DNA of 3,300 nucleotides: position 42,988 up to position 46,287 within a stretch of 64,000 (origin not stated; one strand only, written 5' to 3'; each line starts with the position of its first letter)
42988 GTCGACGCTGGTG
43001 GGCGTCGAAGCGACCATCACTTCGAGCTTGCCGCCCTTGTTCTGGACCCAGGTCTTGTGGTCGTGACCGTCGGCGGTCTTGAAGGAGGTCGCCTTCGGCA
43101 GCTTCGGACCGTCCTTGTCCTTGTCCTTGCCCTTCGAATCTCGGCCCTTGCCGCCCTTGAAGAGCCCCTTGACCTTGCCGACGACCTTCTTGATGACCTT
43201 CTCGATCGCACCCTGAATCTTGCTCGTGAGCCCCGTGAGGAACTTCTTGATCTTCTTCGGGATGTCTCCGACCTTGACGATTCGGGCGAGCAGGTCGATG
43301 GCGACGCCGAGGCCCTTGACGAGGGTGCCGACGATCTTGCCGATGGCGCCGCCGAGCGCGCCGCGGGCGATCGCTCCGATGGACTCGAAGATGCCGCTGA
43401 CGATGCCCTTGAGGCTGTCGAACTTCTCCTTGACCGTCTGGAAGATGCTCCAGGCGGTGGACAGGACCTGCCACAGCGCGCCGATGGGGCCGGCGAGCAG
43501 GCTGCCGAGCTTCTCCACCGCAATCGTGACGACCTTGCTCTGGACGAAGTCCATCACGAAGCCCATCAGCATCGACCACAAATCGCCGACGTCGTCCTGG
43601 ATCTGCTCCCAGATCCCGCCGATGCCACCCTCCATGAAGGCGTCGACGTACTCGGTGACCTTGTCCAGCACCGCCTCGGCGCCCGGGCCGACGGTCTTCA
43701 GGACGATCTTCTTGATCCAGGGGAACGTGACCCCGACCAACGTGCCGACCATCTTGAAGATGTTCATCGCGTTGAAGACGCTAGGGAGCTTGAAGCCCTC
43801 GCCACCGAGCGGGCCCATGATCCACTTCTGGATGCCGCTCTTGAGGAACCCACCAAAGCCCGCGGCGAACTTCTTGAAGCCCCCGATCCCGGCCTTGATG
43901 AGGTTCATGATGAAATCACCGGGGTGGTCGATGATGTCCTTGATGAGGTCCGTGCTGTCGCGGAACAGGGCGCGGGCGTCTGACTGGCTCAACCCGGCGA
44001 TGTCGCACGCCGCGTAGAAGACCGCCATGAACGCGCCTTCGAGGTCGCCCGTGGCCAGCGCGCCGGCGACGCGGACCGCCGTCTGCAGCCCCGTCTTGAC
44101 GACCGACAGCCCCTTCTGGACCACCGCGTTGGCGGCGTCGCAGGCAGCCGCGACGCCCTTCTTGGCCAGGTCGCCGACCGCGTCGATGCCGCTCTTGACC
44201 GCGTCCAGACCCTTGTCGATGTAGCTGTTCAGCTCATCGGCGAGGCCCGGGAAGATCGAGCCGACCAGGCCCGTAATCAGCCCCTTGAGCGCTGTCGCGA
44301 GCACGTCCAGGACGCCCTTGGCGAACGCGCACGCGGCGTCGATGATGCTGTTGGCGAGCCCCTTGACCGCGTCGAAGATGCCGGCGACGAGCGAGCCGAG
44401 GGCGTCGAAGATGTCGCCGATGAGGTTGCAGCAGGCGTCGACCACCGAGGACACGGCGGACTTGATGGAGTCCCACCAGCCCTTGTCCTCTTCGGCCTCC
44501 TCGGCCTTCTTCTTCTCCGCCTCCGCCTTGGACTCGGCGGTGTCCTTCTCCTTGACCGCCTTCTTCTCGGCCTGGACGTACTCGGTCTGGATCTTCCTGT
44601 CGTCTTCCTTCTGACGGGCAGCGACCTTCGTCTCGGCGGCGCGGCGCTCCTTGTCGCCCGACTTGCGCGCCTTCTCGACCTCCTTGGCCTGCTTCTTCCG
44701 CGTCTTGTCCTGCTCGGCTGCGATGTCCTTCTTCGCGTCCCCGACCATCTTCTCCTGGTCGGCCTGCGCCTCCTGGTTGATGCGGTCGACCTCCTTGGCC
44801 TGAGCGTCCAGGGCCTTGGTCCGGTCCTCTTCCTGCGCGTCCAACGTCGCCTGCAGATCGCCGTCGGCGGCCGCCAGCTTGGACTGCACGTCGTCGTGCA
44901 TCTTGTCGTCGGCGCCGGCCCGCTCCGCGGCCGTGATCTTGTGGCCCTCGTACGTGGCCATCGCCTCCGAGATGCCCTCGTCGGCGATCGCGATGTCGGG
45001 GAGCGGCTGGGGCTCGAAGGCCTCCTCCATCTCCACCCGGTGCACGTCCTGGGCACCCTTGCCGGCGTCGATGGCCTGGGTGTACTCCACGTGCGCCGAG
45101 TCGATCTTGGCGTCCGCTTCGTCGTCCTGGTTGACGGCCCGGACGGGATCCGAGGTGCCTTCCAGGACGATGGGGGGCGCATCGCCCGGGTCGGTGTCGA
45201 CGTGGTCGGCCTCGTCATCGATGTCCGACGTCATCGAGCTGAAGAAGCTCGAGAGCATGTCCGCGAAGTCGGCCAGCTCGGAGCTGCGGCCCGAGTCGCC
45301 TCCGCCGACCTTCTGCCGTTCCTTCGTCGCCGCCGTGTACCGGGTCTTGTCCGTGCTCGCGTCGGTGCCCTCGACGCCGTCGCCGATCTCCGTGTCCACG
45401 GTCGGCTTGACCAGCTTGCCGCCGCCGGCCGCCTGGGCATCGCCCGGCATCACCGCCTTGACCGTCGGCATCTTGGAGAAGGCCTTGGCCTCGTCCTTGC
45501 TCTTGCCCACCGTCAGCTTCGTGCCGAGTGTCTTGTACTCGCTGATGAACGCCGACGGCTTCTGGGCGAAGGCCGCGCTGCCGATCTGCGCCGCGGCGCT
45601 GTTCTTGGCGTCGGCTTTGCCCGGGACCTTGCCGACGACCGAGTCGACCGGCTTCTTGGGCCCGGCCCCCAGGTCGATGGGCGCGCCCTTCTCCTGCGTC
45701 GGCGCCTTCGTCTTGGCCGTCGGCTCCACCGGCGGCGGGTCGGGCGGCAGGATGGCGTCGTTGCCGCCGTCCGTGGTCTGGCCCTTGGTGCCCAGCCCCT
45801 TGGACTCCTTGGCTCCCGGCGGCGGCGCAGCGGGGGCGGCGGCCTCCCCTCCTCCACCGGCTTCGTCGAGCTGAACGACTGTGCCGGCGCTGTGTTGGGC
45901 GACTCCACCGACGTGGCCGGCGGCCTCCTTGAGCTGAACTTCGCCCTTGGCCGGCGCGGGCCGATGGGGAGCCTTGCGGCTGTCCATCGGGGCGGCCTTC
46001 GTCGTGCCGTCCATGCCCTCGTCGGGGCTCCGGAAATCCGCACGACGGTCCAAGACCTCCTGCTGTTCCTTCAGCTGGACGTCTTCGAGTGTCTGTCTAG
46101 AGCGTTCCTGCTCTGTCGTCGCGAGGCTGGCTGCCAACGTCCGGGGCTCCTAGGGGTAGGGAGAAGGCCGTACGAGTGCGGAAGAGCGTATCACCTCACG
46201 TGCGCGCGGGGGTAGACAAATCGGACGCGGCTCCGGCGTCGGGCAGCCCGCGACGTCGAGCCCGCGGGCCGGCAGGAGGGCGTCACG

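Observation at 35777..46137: Giant 2292-aa low-complexity protein followed by three small overlapping ORFs and an ankyrin-repeat protein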

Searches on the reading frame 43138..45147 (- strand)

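Call 101: search_protein_families(library=pfam, proteins=[window:43138-45147:-], max_evalue=10)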
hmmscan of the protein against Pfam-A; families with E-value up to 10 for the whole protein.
window:43138-45147:- (670 aa): 7 families
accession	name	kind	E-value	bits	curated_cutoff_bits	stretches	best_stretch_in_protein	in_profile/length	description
PF04513.17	Baculo_PEP_C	-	0.011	16.2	38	1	228-298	32-101/140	Baculovirus polyhedron envelope protein, PEP, C terminus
PF03959.19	FSH1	-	0.025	14.7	21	1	178-257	27-105/211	Serine hydrolase (FSH1)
PF18947.5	HAMP_2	-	0.035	14.5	24.3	1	608-653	19-63/67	HAMP domain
PF19851.4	DUF6326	-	0.2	12.4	24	1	497-586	35-121/135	Family of unknown function (DUF6326)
PF10310.14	DUF5427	-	0.21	11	25.1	1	97-238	31-148/461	Family of unknown function (DUF5427)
PF08192.17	Peptidase_S64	-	1.5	7.6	23.6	1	88-262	35-205/692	Peptidase family S64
PF09531.15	Ndc1_Nup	-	1.6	7.8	29.8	1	108-247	366-481/607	Nucleoporin protein Ndc1-Nup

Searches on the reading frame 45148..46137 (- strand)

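Call 101: search_protein_families(library=pfam, proteins=[window:45148-46137:-], max_evalue=10)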
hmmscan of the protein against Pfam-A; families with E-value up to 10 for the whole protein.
window:45148-46137:- (330 aa): 1 family
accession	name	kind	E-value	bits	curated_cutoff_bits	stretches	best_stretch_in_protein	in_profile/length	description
PF15725.10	RCDG1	-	5.4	8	27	1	130-191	7-62/83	Renal cancer differentiation gene 1 protein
